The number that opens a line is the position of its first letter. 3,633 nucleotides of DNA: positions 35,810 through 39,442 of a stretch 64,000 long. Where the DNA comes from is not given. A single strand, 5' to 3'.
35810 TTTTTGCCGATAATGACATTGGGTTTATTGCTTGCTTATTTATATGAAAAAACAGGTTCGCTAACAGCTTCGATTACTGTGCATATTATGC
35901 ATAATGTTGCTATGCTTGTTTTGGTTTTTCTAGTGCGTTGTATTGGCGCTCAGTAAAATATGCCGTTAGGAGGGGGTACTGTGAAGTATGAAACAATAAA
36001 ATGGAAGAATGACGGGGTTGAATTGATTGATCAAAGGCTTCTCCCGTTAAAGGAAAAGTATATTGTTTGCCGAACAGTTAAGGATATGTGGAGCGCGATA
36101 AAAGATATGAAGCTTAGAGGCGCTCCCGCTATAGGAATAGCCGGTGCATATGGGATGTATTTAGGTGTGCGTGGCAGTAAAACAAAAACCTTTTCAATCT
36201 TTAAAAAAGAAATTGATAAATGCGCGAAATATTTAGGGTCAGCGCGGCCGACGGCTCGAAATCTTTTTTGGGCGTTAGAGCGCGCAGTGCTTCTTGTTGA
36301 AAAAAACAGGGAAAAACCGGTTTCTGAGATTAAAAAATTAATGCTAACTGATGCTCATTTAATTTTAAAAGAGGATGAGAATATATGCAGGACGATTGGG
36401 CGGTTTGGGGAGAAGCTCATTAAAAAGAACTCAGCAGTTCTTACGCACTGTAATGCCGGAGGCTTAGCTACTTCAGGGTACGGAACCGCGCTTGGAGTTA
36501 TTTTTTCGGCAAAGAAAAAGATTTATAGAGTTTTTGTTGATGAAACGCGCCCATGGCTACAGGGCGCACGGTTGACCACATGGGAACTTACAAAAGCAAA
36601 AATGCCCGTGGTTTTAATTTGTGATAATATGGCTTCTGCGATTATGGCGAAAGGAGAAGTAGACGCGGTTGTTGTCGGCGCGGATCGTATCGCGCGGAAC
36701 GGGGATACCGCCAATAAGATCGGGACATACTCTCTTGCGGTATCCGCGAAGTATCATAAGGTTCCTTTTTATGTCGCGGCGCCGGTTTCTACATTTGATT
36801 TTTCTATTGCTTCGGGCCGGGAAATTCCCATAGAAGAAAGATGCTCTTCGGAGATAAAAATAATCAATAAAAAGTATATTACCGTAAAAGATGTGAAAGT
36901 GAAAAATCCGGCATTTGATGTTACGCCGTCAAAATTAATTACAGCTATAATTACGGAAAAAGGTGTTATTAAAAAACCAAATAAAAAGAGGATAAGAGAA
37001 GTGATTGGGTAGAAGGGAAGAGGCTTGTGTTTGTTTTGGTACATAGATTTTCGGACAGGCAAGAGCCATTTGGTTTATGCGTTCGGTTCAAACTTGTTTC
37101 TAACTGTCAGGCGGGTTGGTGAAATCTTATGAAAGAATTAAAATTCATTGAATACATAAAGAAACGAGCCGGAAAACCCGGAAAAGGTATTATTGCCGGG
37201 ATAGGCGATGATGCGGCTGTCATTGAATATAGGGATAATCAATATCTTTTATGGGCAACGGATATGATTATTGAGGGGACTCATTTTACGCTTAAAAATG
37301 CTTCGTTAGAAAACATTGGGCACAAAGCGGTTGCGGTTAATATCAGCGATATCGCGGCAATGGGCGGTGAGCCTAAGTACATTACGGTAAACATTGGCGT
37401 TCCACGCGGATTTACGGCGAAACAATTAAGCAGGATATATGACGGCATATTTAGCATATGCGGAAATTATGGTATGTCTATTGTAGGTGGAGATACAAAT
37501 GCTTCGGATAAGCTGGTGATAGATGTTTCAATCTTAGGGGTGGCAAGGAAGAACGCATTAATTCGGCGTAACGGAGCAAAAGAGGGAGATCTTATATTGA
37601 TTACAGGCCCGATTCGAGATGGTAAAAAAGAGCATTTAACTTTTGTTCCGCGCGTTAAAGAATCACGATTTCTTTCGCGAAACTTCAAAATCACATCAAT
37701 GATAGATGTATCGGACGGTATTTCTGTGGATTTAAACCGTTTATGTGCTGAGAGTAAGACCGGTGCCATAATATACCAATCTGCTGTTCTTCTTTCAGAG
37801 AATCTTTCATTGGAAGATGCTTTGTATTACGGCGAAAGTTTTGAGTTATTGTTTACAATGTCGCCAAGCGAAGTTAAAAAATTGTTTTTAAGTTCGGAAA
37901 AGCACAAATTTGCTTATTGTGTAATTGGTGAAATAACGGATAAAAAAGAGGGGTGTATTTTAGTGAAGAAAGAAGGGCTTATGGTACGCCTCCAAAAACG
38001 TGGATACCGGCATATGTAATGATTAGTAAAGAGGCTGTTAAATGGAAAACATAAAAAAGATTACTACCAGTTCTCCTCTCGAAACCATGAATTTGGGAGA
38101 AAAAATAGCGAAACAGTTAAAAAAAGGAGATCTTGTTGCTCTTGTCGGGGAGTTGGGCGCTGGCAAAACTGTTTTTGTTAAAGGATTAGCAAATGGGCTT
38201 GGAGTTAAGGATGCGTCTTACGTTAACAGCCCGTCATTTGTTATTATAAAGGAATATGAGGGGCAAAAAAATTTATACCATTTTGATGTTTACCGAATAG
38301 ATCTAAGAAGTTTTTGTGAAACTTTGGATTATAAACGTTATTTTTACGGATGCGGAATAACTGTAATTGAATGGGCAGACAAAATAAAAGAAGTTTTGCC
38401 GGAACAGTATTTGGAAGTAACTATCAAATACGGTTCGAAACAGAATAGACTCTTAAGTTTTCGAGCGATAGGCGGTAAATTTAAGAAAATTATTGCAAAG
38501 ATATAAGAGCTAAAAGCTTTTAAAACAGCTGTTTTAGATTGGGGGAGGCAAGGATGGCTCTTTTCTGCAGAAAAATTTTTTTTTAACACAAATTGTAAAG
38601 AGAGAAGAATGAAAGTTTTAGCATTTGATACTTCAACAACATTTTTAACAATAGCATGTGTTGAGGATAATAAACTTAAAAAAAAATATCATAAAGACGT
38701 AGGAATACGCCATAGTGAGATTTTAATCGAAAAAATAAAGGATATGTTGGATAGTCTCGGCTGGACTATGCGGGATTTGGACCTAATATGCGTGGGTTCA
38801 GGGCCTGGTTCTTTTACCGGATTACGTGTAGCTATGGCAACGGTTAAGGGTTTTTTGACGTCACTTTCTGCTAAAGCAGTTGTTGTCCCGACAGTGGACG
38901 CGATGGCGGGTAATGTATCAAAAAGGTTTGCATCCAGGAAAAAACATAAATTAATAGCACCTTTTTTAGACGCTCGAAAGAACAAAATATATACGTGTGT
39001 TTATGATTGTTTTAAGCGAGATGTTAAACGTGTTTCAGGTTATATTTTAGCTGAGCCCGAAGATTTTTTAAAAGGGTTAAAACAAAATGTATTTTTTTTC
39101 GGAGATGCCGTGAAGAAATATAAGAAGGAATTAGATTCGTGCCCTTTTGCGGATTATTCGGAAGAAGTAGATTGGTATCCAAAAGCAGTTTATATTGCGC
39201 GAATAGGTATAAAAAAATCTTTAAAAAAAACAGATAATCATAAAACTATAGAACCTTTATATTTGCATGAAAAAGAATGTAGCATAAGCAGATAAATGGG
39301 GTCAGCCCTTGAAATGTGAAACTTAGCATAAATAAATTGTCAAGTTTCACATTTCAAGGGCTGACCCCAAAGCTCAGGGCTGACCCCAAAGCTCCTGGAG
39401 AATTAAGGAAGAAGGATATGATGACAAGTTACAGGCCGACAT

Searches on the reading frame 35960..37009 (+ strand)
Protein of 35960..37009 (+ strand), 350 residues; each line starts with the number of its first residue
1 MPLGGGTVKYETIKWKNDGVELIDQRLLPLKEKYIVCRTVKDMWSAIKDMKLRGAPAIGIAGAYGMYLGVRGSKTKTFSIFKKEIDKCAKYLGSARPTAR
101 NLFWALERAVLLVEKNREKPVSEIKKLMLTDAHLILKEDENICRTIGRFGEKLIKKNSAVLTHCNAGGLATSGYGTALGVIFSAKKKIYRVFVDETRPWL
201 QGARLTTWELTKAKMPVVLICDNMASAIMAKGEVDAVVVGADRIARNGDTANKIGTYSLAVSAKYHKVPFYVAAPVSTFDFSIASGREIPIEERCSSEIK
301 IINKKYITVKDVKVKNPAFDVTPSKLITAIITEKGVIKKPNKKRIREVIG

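Call 9: search_protein_families(library=pfam, proteins=[window:35960-37009:+], max_evalue=0.01)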
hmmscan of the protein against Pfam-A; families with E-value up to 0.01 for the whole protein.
window:35960-37009:+ (350 aa): 1 family
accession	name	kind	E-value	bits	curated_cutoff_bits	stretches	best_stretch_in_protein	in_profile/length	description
PF01008.23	IF-2B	-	5.6e-87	292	22.4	1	52-338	2-279/280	Initiation factor 2 subunit family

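Call 10: search_protein_families(library=ncbifam, proteins=[window:35960-37009:+], max_evalue=0.01)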
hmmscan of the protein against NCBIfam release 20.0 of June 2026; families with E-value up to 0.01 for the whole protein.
window:35960-37009:+ (350 aa): 8 families
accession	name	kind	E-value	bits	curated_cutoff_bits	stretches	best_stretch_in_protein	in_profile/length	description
NF004326.0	PRK05720.1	subfamily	2.3e-135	451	271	1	9-348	9-351/358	s-methyl-5-thioribose-1-phosphate isomerase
TIGR00512.1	salvage_mtnA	equivalog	2.2e-132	441.1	279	1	12-339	2-335/335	S-methyl-5-thioribose-1-phosphate isomerase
TIGR00524.1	eIF-2B_rel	subfamily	3.3e-114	381.1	185.85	1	37-339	1-303/303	S-methyl-5-thioribose-1-phosphate isomerase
NF004700.0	PRK06036.1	equivalog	1.8e-108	362.6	528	1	12-342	3-333/339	S-methyl-5-thioribose-1-phosphate isomerase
NF004436.0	PRK05772.1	equivalog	1.2e-95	320.9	521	1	9-349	15-361/363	S-methyl-5-thioribose-1-phosphate isomerase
TIGR00511.1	ribulose_e2b2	equivalog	1.2e-55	189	314.1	1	40-338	2-287/301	ribose 1,5-bisphosphate isomerase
NF006210.0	PRK08335.1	equivalog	2e-27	96.2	339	1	117-341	70-273/275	translation initiation factor IF-2B subunit alpha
NF004994.0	PRK06372.1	equivalog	6.2e-20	71.7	249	1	162-339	83-248/253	translation initiation factor IF-2B subunit delta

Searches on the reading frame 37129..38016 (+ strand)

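Call 62: search_protein_families(library=pfam, proteins=[window:37129-38016:+], max_evalue=0.00001)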
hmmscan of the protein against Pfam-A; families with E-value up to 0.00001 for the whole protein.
window:37129-38016:+ (296 aa): 2 families
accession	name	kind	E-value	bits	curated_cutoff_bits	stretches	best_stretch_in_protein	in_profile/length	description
PF00586.29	AIRS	-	7.2e-29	100.9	24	1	26-138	1-111/112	AIR synthase related protein, N-terminal domain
PF02769.27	AIRS_C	-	2.5e-10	41.2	23.1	1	170-275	42-151/156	AIR synthase related protein, C-terminal domain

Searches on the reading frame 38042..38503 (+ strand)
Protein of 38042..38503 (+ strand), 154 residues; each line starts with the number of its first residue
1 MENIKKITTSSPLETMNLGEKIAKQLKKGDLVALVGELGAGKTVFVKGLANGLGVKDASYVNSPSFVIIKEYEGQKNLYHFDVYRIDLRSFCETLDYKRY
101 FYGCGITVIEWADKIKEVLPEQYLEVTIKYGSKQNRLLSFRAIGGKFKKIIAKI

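Call 62: search_protein_families(library=pfam, proteins=[window:38042-38503:+], max_evalue=0.00001)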
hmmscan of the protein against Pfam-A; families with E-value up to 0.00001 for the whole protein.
window:38042-38503:+ (154 aa): 1 family
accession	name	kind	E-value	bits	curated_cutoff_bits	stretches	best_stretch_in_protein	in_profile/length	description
PF02367.23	TsaE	-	1.4e-38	132.2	26.6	1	11-136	3-126/128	Threonylcarbamoyl adenosine biosynthesis protein TsaE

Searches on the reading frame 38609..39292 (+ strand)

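Call 62: search_protein_families(library=pfam, proteins=[window:38609-39292:+], max_evalue=0.00001)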
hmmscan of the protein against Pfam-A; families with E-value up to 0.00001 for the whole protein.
window:38609-39292:+ (228 aa): 1 family
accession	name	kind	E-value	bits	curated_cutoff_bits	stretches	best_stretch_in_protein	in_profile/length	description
PF00814.31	TsaD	-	8.4e-22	78.6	24.8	1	33-174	27-190/264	tRNA N6-adenosine threonylcarbamoyltransferase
